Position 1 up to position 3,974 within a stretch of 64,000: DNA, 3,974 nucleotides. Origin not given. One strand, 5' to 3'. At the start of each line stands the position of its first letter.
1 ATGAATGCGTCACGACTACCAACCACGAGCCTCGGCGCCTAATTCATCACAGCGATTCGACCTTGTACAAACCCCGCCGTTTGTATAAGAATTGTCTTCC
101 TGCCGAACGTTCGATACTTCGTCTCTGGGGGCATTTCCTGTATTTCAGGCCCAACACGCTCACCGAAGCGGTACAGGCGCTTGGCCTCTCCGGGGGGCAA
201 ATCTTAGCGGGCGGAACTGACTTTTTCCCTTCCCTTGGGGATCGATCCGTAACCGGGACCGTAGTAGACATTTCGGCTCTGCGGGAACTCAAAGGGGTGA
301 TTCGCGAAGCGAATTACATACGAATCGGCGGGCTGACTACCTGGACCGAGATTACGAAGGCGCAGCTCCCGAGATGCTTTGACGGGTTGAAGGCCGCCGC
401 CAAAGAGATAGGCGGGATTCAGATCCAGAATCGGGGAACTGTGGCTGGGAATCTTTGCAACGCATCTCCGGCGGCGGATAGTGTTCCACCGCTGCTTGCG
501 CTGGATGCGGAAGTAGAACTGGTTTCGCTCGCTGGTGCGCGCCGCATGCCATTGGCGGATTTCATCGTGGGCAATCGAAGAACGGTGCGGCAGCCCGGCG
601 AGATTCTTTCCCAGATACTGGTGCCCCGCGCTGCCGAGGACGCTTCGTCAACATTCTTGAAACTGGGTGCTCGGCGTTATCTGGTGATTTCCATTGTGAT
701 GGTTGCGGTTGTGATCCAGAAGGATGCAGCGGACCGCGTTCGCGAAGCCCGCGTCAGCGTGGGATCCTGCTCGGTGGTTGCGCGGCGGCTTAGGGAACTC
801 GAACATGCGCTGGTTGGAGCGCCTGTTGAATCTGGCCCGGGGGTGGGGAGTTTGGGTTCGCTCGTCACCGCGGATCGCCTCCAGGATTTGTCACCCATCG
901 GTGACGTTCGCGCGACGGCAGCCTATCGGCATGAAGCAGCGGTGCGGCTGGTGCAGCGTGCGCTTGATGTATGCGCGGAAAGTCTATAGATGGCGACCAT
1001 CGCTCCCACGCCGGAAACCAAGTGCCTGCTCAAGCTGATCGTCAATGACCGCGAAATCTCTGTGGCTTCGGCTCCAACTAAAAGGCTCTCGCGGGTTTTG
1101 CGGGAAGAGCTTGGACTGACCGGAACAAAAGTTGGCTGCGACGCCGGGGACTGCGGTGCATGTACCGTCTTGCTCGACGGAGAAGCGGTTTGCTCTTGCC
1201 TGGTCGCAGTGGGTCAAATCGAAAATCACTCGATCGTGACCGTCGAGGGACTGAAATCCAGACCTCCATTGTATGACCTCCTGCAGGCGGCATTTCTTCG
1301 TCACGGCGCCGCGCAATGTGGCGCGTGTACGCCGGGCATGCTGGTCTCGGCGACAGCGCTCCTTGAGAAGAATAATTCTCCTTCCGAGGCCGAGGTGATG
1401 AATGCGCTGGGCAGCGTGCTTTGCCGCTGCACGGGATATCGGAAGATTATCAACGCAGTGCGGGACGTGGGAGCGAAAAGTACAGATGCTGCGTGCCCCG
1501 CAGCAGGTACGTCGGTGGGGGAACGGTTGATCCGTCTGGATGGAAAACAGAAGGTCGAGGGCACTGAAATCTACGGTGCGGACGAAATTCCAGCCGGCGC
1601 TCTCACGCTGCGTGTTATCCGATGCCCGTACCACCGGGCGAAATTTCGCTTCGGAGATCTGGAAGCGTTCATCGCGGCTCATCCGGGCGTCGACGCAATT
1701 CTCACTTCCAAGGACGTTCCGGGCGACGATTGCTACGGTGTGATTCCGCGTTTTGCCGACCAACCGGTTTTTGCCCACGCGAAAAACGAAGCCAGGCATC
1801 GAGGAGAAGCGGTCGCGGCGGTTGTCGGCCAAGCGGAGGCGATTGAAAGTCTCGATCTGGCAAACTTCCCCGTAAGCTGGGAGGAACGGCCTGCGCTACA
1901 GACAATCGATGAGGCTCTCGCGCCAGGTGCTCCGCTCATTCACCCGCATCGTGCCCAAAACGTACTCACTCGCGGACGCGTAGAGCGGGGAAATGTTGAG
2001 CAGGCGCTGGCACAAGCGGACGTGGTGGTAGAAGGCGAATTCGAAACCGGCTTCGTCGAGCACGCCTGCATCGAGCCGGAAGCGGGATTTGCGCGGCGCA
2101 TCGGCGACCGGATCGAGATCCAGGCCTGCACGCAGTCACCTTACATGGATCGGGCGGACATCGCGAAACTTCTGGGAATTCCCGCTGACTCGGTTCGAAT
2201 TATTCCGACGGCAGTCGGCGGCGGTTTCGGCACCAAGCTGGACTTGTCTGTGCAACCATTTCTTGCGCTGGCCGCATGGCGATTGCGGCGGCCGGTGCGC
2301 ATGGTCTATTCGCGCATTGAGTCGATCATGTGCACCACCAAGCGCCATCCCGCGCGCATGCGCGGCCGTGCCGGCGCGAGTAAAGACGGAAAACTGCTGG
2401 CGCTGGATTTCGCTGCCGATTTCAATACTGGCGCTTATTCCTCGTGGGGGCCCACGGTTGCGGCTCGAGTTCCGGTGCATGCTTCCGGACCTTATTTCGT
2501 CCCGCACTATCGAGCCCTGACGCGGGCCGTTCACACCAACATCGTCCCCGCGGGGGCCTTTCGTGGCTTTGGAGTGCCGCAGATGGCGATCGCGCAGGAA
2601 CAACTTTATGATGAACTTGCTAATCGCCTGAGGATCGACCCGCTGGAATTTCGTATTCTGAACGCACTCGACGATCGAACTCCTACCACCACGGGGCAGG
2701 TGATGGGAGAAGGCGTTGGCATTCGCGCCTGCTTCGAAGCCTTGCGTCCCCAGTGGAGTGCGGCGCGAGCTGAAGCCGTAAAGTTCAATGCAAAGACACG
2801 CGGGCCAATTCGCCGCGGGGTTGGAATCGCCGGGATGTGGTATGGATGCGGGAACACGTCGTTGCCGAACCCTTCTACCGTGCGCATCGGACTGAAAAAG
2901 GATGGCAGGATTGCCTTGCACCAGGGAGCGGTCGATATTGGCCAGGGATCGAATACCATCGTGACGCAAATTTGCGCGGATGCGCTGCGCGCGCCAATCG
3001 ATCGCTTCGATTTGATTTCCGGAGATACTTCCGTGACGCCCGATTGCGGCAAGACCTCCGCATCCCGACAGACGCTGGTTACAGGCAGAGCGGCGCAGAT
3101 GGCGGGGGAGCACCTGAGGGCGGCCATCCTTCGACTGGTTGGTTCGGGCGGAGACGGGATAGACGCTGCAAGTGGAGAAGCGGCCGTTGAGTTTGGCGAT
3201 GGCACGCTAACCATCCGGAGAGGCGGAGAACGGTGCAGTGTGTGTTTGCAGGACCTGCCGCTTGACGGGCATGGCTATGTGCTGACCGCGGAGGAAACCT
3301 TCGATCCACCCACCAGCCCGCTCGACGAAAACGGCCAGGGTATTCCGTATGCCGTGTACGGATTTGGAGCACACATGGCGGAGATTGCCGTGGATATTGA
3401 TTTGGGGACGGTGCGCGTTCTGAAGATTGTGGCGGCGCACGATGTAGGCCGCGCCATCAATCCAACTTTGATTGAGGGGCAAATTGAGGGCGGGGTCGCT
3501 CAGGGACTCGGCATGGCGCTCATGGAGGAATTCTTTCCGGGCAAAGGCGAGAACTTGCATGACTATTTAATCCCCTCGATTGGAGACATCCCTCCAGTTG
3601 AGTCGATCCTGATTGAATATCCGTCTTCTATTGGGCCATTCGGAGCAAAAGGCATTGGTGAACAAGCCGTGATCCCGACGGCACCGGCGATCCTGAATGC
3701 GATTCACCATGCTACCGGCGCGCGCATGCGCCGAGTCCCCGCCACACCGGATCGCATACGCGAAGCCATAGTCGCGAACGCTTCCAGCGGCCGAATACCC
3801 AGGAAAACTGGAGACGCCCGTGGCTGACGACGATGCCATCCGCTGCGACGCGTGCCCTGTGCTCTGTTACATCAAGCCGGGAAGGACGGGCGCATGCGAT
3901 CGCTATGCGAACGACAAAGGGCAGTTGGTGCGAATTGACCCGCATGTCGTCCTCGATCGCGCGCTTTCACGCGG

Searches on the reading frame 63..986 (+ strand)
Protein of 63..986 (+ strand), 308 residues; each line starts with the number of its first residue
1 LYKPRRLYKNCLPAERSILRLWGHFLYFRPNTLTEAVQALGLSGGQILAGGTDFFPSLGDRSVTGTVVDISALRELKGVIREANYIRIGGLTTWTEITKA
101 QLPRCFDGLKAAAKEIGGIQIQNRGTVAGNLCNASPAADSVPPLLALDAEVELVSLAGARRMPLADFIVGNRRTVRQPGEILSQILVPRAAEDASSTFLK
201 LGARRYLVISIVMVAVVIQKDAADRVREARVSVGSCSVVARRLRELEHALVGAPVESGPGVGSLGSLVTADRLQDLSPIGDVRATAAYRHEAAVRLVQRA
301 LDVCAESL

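Call 92: search_protein_families(library=pfam, proteins=[window:63-986:+], max_evalue=0.00001)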
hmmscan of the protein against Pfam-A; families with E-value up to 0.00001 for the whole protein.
window:63-986:+ (308 aa): 2 families
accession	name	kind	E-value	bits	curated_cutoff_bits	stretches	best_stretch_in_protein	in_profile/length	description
PF00941.27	FAD_binding_5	-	4.4e-41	141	27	1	25-189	3-169/170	FAD binding domain in molybdopterin dehydrogenase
PF03450.22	CO_deh_flav_C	-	8.5e-12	45.6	25.5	1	200-301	4-99/102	CO dehydrogenase flavoprotein C-terminal domain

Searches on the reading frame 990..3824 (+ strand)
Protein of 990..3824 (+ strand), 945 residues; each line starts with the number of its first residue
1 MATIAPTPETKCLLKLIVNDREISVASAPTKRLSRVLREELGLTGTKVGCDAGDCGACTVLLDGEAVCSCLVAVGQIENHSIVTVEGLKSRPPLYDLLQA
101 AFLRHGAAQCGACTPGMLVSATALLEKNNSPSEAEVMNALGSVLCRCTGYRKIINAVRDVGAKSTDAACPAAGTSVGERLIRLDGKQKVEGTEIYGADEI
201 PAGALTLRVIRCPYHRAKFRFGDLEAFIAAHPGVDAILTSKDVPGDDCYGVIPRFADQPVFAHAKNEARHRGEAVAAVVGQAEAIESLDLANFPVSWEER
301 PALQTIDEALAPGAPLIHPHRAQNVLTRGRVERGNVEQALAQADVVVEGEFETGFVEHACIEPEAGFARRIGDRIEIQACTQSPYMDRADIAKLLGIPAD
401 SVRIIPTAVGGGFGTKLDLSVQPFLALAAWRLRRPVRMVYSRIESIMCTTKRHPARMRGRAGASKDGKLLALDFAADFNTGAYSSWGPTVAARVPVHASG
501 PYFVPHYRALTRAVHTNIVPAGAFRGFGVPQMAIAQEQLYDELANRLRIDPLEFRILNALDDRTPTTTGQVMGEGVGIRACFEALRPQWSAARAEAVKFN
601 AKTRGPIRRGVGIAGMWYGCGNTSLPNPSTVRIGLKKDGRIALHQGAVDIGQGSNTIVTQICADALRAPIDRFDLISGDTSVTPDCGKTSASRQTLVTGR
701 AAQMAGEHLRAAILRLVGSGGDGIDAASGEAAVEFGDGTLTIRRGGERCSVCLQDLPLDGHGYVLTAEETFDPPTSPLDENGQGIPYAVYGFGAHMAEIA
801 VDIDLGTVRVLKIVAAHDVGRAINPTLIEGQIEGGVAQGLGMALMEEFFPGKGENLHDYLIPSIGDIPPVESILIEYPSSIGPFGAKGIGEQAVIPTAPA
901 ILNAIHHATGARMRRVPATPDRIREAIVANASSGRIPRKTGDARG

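Call 84: search_protein_families(library=pfam, proteins=[window:990-3824:+], max_evalue=0.00001)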
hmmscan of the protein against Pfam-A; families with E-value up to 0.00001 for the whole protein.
window:990-3824:+ (945 aa): 3 families
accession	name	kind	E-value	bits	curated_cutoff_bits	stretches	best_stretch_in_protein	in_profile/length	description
PF02738.23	MoCoBD_1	-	4e-75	252.5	27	1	317-558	1-243/244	Molybdopterin cofactor-binding domain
PF20256.3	MoCoBD_2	-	6.1e-68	229.8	27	1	587-868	6-283/283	Molybdopterin cofactor-binding domain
PF01799.25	Fer2_2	-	2.3e-25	89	30.3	1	84-158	1-75/75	[2Fe-2S] binding domain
